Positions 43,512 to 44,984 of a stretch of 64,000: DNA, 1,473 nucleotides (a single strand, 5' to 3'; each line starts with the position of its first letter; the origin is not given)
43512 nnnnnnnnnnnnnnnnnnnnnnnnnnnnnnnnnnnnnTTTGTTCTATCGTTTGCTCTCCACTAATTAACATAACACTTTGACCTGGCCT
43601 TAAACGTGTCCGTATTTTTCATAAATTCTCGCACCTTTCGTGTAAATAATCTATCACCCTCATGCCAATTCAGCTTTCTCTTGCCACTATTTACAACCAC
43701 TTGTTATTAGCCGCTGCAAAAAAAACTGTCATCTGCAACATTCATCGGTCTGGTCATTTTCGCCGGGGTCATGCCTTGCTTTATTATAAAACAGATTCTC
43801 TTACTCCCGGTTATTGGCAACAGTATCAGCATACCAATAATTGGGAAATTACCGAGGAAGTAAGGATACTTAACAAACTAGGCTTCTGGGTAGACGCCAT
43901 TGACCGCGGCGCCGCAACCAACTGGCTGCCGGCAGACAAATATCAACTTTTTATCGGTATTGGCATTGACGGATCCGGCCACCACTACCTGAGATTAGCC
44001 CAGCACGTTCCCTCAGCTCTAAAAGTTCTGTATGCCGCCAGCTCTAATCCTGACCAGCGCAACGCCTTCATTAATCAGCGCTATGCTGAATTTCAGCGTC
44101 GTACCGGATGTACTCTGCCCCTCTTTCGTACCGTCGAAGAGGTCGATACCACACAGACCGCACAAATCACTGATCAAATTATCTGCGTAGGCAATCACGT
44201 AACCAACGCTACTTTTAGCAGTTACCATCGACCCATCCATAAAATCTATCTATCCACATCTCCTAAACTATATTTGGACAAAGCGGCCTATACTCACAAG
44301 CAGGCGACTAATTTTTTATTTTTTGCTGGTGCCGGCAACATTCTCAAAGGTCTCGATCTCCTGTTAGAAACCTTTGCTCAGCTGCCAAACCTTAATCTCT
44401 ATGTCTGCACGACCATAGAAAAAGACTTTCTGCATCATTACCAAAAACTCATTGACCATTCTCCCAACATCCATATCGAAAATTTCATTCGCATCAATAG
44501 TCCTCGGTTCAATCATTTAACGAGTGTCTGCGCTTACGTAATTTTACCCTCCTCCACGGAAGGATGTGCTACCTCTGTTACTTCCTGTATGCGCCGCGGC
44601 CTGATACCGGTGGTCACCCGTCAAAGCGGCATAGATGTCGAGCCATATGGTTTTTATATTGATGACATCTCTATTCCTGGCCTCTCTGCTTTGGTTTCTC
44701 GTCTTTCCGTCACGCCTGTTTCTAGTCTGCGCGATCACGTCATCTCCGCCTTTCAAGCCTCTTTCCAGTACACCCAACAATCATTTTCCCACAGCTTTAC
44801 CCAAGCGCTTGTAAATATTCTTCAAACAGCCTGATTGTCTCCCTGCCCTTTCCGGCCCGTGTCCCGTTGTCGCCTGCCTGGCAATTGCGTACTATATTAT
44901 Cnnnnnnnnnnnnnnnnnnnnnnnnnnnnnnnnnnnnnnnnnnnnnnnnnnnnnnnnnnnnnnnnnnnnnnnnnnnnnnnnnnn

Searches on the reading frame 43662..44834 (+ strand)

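Call 13: search_protein_families(library=pfam, proteins=[window:43662-44834:+], max_evalue=0.001)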
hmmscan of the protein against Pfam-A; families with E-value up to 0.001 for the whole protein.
window:43662-44834:+ (390 aa): 2 families
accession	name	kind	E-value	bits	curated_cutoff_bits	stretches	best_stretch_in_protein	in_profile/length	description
PF00534.26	Glycos_transf_1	-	2.2e-06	27.8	26.4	1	208-324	7-127/172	Glycosyl transferases group 1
PF13692.12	Glyco_trans_1_4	-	0.00013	22.6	27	1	220-324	5-111/142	Glycosyl transferases group 1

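Call 56: search_protein_families(library=ncbifam, proteins=[window:43662-44834:+], max_evalue=0.001)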
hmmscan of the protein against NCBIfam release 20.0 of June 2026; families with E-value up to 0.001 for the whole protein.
window:43662-44834:+ (390 aa): 1 family
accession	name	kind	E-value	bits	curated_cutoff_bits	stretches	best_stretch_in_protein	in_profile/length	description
NF010699.0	PRK14099.1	equivalog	0.00019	20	762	1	228-324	307-404/485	glycogen synthase GlgA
